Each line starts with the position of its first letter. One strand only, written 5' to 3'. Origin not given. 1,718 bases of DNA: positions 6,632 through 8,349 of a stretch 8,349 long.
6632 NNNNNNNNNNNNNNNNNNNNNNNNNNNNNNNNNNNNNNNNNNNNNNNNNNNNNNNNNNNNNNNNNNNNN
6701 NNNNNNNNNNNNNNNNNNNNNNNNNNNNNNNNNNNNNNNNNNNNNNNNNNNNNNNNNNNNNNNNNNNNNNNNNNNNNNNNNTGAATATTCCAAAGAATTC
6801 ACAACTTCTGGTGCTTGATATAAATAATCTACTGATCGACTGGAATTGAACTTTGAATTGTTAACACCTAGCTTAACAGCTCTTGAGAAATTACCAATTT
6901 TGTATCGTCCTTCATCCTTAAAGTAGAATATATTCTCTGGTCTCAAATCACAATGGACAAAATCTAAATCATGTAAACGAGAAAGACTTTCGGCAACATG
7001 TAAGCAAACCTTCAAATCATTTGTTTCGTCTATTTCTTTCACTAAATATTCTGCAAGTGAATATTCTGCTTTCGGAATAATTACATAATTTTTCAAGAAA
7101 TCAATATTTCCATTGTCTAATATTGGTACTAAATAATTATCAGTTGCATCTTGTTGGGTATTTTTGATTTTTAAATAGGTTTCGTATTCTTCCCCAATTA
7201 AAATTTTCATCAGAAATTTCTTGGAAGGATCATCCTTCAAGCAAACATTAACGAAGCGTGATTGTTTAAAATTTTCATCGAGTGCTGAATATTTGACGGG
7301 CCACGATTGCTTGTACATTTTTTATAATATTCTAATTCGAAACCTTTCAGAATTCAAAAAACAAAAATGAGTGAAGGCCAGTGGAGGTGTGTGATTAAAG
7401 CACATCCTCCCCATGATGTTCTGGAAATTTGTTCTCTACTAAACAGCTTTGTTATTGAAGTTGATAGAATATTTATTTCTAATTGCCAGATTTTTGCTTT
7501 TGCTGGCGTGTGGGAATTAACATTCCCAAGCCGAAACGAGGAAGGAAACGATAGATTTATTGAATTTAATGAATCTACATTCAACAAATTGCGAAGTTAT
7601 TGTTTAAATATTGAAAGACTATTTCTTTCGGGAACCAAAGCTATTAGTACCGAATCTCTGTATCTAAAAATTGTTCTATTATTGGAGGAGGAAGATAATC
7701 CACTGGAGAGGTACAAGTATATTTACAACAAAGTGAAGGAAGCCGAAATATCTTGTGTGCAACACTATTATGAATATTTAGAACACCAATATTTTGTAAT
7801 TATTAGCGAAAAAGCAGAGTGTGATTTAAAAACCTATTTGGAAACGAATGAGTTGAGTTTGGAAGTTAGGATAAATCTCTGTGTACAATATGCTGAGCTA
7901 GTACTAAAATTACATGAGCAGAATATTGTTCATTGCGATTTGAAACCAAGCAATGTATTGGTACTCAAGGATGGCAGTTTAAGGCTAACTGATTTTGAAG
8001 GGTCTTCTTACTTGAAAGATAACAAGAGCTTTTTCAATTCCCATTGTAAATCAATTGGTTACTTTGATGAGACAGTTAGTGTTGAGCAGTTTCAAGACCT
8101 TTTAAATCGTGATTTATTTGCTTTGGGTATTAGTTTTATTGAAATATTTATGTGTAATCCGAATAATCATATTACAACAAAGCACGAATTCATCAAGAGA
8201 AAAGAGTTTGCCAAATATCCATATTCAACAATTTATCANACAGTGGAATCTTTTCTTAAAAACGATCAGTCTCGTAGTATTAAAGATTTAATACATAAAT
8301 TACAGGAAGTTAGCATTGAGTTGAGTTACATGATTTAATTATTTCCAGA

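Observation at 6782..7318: Minus-strand kinase has NFS in place of DFG and is likely catalytically impaired (pseudokinase or metal-independent variant)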

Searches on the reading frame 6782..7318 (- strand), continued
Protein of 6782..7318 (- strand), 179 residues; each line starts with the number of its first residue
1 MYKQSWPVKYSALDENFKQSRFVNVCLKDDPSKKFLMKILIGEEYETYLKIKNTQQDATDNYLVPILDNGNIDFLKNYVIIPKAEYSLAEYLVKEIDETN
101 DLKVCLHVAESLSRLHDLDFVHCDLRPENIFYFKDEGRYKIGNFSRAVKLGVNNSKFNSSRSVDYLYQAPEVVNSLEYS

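Call 31: find_homologous_proteins(query=A1, max_evalue=0.00001)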
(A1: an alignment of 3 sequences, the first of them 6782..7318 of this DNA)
Query A1 (3 sequences) (179 aa, profile of the alignment): 48 proteins with E <= 0.00001 among 3211 candidates.
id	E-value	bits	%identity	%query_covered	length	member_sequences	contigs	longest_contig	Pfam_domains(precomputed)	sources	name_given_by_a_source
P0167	7.2e-16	77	29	42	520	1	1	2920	PF06293.21,PF07714.24,PF00069.32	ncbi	-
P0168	1.1e-12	66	26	77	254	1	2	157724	PF07714.24,PF00069.32,PF03109.23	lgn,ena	-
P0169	6.0e-11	61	26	41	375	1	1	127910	PF07714.24,PF00069.32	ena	-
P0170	6.3e-10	57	32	39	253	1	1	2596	PF07714.24,PF00069.32,PF03109.23,PF01163.29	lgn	-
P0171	1.5e-9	56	42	19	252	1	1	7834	PF07714.24,PF00069.32,PF03109.23,PF14531.13,PF01163.29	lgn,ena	-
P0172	1.5e-8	53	31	36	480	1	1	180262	PF07714.24,PF00069.32,PF03109.23,PF14531.13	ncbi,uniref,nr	ncbi:putative Ribosomal protein S6 kinase alpha-6 [Blattamonas nauphoetae]|uniref:non-specific serin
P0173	1.5e-8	53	38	13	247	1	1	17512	PF07714.24,PF00069.32,PF03109.23,PF01163.29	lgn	-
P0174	1.7e-8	53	27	70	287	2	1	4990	PF06293.21,PF07714.24,PF00069.32,PF03109.23,PF14531.13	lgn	-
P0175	1.8e-8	52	27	81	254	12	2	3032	PF07714.24,PF00069.32,PF03109.23,PF01163.29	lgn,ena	-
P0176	1.8e-8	52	34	40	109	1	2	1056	PF07714.24,PF00069.32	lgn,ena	-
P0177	2.9e-8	52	29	42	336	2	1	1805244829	PF07714.24,PF00069.32,PF03109.23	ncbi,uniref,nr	ncbi:unnamed protein product [Vicia faba]|uniref:non-specific serine/threonine protein kinase n=1 Ta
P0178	6.1e-8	51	36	32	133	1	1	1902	PF07714.24,PF00069.32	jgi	-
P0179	7.4e-8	50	28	38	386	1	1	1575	PF06293.21,PF07714.24,PF00069.32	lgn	-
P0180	9.7e-8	50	35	40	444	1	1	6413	PF07714.24,PF00069.32,PF15409.14,PF03109.23,PF14531.13,PF00169.36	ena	-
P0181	1.2e-7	50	27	40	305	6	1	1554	PF07714.24,PF00069.32,PF03109.23,PF14531.13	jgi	jgi:serine/threonine protein kinase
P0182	1.5e-7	49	28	40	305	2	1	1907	PF06293.21,PF07714.24,PF00069.32,PF03109.23,PF14531.13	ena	-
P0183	1.5e-7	49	29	42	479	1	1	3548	PF07714.24,PF00069.32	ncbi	-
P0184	2.2e-7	49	36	38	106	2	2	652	PF07714.24,PF00069.32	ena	-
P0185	2.3e-7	49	32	39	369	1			PF07714.24,PF00069.32,PF14531.13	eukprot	eukprot:TRINITY_DN65896_c12_g1_i2.p2 TRINITY_DN65896_c12_g1~~TRINITY_DN65896_c12_g1_i2.p2 ORF type:c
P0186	2.4e-7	49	26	63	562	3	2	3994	PF07714.24,PF00069.32,PF03109.23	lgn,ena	-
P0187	2.6e-7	49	28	44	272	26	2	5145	PF07714.24,PF00069.32,PF03109.23,PF01163.29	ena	-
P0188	2.6e-7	49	30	36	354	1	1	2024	PF07714.24,PF00069.32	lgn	-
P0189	2.9e-7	48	26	36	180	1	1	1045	PF07714.24,PF00069.32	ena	-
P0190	5.2e-7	48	36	24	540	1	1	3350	PF07714.24,PF00069.32,PF03109.23,PF00196.26,PF00072.31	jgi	-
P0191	5.2e-7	48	28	44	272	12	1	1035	PF07714.24,PF00069.32,PF03109.23,PF01163.29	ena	-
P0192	5.3e-7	48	31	41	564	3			PF07714.24,PF00069.32,PF14531.13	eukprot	eukprot:TRINITY_DN65896_c12_g1_i4.p1 TRINITY_DN65896_c12_g1~~TRINITY_DN65896_c12_g1_i4.p1 ORF type:c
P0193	5.5e-7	48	33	27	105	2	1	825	PF00069.32,PF03109.23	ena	-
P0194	6.0e-7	47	28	37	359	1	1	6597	PF07714.24,PF00069.32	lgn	-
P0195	8.9e-7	47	37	24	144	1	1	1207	PF07714.24,PF00069.32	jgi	jgi:serine/threonine protein kinase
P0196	1.1e-6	47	32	40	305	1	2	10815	PF07714.24,PF00069.32,PF03109.23,PF14531.13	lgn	-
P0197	1.2e-6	46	29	43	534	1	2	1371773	PF07714.24,PF00069.32,PF03109.23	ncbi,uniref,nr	ncbi:DYRK4_8 [Blepharisma stoltei]|uniref:dual-specificity kinase n=1 Tax=Blepharisma stoltei TaxID=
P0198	1.4e-6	46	31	39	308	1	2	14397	PF07714.24,PF00069.32,PF03109.23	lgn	-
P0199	1.5e-6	46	36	27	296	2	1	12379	PF07714.24,PF00069.32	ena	-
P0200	1.6e-6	46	29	32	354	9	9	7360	PF07714.24,PF00069.32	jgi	jgi:mitogen-activated protein kinase 1/3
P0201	1.7e-6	46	31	23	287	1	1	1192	PF07714.24,PF00069.32,PF03109.23,PF01163.29,PF01636.30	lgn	-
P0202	1.8e-6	46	32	39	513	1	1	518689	PF07714.24,PF00069.32,PF00560.40,PF03109.23,PF13855.13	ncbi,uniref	ncbi:hypothetical protein Syun_031457 [Stephania yunnanensis]|uniref:non-specific serine/threonine p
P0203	2.1e-6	46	36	26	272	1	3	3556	PF07714.24,PF00069.32,PF01163.29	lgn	-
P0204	2.4e-6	45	30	42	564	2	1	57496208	PF07714.24,PF23598.2,PF00069.32,PF00560.40,PF03109.23,PF08263.18,PF12799.14,PF13855.13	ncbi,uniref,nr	ncbi:unnamed protein product [Linum tenue]|uniref:non-specific serine/threonine protein kinase n=1 T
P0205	3.0e-6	45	30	42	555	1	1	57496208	PF07714.24,PF23598.2,PF00069.32,PF00560.40,PF03109.23,PF08263.18,PF12799.14,PF13855.13,PF00439.31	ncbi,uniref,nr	ncbi:unnamed protein product [Linum tenue]|uniref:non-specific serine/threonine protein kinase n=1 T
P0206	3.3e-6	45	30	41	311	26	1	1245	PF07714.24,PF00069.32,PF03109.23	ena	-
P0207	5.0e-6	44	26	58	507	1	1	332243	PF07714.24,PF00069.32,PF03109.23,PF00196.26,PF00072.31,PF01636.30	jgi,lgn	jgi:DNA-binding NarL/FixJ family response regulator/tRNA A-37 threonylcarbamoyl transferase componen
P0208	6.4e-6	44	26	74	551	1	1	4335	PF13405.13,PF07714.24,PF00069.32,PF13499.13,PF12763.14,PF13202.13,PF00036.39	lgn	-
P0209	6.9e-6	44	26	46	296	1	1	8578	PF07714.24,PF00069.32,PF03109.23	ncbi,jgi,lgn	ncbi:MAG: hypothetical protein RI883_1737 [Bacteroidota bacterium]|jgi:serine/threonine protein kina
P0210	7.0e-6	44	37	36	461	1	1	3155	PF07714.24,PF00069.32,PF03109.23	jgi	-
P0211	7.1e-6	44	29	39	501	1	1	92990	PF07714.24,PF00069.32,PF03109.23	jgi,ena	-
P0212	8.4e-6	44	32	52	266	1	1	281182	PF07714.24,PF00069.32,PF03109.23,PF14531.13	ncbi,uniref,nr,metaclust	ncbi:ser/thr kinase (Cop-B1R) [Mythimna separata entomopoxvirus 'L']|uniref:Ser/thr kinase (Cop-B1R)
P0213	8.5e-6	44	39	23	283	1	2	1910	PF07714.24,PF00069.32,PF03109.23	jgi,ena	jgi:serine/threonine protein kinase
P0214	9.1e-6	44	32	33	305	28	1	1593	PF07714.24,PF00069.32,PF03109.23,PF14531.13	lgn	-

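Call 42: predict_structure(alignment_id=A2)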
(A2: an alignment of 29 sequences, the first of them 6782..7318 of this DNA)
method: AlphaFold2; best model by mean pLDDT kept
length: 179 residues; sequences in the alignment: 29
mean_pLDDT: 77.2   pTM: 0.71
mean pLDDT of the five models: 77.2, 75.3, 72.9, 72.9, 72.1
residues with pLDDT >= 90: 45; 70-90: 75; 50-70: 53; < 50: 6
segments of 3 or more residues with pLDDT < 50: 1-4
pLDDT, mean of each block of 10 residues (from residue 1): 50 57 81 87 84 71 64 71 91 83 93 91 92 92 89 63 66 63
secondary structure, 60 per line:
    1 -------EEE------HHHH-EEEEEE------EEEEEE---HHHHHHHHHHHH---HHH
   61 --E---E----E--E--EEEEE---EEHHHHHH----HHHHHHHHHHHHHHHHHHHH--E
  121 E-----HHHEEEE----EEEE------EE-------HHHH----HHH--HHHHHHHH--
elements in order: E8-10 H17-20 E22-27 E34-39 H43-54 E78-82 H88-93 H98-117 E130-133 E138-141 H157-160 H170-177

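Call 44: fold_search(model_id=the predicted structure, library=pdb)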
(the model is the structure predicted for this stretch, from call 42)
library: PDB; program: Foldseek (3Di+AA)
matches with E <= 10: 2000; with E <= 0.001: 1807
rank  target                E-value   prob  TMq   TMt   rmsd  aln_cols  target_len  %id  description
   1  6yky_C                1.3e-07  1.00  0.63  0.43   4.9       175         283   20  Biochemical, Cellular and Structural Characterization of Novel ERK3 Inhibitors (released 2020-09-23)
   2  2wtc                  1.7e-07  1.00  0.60  0.40   9.3       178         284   17  CRYSTAL STRUCTURE OF CHK2 IN COMPLEX WITH AN INHIBITOR (released 2009-12-29)
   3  6yid_A                1.7e-07  1.00  0.61  0.44   8.0       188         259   21  Crystal structure of ULK2 in complex with SBI-0206965 (released 2020-06-17)
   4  6yky_D                1.9e-07  1.00  0.62  0.40   4.9       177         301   18  Biochemical, Cellular and Structural Characterization of Novel ERK3 Inhibitors (released 2020-09-23)
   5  8omv_E                1.9e-07  1.00  0.65  0.23   4.3       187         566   19  Crystal structure of the constitutively active S117E/S181E mutant of human IKK2 (released 2024-04-10)
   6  4xg2                  2.2e-07  1.00  0.61  0.45   5.5       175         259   18  Crystal structure of ligand-free Syk (released 2015-12-30)
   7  6ylc_D                2.2e-07  1.00  0.64  0.41   5.1       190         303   20  Biochemical, Cellular and Structural Characterization of Novel ERK3 Inhibitors (released 2020-09-23)
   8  6vvg_B                2.3e-07  1.00  0.66  0.47   4.2       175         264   18  Structure of the Cydia pomonella Granulovirus kinase, PK-1 (released 2021-02-03)
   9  7aqb_A                2.5e-07  1.00  0.56  0.36   4.2       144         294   18  Crystal structure of human mitogen activated protein kinase 6 (MAPK6) (released 2020-11-11)
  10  6vnv                  2.8e-07  1.00  0.54  0.37   3.8       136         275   19  Crystal structure of TYK2 kinase with compound 14 (released 2020-04-08)
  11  4dfn                  3.2e-07  1.00  0.66  0.47   4.9       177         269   19  Crystal structure of spleen tyrosine kinase complexed with an adamantylpyrazine inhibitor (released 2012-04-25)
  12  8zu2                  3.2e-07  1.00  0.58  0.40   4.6       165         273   21  Crystal Structure of Human Myt1 Kinase domain Bounded with compound 8g (released 2024-09-11)
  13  2wtj                  3.2e-07  1.00  0.60  0.40   8.9       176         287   19  CRYSTAL STRUCTURE OF CHK2 IN COMPLEX WITH AN INHIBITOR (released 2009-12-29)
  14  4a9t                  3.2e-07  1.00  0.60  0.39   8.6       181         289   19  CRYSTAL STRUCTURE OF HUMAN CHK2 IN COMPLEX WITH BENZIMIDAZOLE CARBOXAMIDE INHIBITOR (released 2012-10-10)
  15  6yid_D                3.2e-07  1.00  0.60  0.44   7.9       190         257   24  Crystal structure of ULK2 in complex with SBI-0206965 (released 2020-06-17)
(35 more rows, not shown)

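Call 48: list_cluster_members(proteins=[P0078, P0075, P0119, P0058, P0059, P0082, P0121, P0122, P0143, P0103])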
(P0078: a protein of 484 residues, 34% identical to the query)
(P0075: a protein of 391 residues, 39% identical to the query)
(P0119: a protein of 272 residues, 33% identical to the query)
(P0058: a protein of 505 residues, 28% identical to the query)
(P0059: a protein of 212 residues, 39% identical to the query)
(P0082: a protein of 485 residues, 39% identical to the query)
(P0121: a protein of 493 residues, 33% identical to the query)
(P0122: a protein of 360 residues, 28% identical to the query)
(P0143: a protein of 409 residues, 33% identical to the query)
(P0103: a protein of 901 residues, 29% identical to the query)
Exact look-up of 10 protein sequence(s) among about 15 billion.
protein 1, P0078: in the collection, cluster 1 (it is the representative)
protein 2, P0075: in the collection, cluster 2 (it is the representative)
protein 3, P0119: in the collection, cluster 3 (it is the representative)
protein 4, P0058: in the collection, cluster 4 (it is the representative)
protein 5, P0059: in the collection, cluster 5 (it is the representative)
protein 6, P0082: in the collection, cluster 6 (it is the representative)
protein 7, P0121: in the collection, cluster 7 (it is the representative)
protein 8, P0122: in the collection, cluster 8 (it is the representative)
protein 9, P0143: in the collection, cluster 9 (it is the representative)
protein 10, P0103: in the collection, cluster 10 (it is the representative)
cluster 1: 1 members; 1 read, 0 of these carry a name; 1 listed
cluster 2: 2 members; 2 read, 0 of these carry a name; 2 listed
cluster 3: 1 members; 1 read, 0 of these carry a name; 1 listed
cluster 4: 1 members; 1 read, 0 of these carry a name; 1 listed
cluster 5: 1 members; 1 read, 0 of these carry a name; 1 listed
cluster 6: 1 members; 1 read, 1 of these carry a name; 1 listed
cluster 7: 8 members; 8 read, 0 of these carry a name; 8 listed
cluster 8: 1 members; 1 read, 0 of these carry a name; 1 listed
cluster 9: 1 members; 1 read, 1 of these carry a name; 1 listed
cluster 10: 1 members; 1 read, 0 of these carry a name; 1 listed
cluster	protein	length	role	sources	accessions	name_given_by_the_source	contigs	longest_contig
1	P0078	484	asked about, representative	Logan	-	-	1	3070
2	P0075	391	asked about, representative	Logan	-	-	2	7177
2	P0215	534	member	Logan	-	-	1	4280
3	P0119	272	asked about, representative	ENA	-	-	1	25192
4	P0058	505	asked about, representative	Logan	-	-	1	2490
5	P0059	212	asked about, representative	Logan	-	-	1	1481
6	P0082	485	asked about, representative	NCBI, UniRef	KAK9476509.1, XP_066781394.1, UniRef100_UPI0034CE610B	kinase-like domain-containing protein [Lipomyces japonicus] | kinase-like domain-containing protein n=1 Tax=Lipomyces japonicus TaxID=56871 ...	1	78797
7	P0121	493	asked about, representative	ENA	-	-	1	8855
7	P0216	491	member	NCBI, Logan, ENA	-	-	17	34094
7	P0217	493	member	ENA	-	-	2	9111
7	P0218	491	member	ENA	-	-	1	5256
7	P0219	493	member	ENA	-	-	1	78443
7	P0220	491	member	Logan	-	-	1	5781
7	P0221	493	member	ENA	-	-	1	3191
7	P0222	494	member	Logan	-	-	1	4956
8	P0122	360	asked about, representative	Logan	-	-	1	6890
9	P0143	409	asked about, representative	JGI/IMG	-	serine/threonine protein kinase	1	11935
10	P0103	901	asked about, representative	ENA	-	-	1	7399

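Call 55: find_related_loci(query=window:6782-7318:-, collection=metagenome_contigs, flank=6000)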
Query window:6782-7318:- (179 aa) in metagenome_contigs; peptide patterns used: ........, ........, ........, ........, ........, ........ (x = any residue, [..] = any of these).
336 stretches matched a pattern, but none encodes a relative of the query by tblastn (E <= 1e-3).

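Call 59: search_protein_families(library=pfam, proteins=[P0021], max_evalue=0.01)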
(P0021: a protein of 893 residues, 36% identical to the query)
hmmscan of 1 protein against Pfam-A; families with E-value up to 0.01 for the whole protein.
P0021 (893 aa): 4 families
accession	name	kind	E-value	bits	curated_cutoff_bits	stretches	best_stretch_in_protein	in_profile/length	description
PF00069.31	Pkinase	-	3.5e-22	79.5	31.7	1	66-268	44-243/263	Protein kinase domain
PF05903.20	Peptidase_C97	-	4e-11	43.4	29.2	2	389-477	30-121/151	PPPDE putative peptidase domain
PF07714.23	PK_Tyr_Ser-Thr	-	4.8e-09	36.3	23.1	1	113-255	87-237/258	Protein tyrosine and serine/threonine kinase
PF04970.19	LRAT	-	5.4e-05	23.9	24.3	0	713-745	82-114/120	Lecithin retinol acyltransferase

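Call 67: list_cluster_members(proteins=[window:6782-7318:-, window:7367-8335:+, P0151])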
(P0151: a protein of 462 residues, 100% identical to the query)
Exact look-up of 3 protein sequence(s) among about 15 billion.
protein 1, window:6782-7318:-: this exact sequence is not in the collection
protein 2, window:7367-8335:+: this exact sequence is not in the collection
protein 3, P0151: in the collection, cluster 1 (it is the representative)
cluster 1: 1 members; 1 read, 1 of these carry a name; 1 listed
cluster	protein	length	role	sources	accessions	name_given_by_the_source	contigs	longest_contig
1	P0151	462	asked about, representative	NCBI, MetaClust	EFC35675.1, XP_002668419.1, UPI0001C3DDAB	predicted protein, partial [Naegleria gruberi] | status=active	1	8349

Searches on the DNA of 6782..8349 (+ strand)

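Call 11: search_dna_similar(query=window:6782-8349:+, collection=phages, mode=distant)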
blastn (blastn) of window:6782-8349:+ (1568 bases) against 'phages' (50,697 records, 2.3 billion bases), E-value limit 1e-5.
No match.
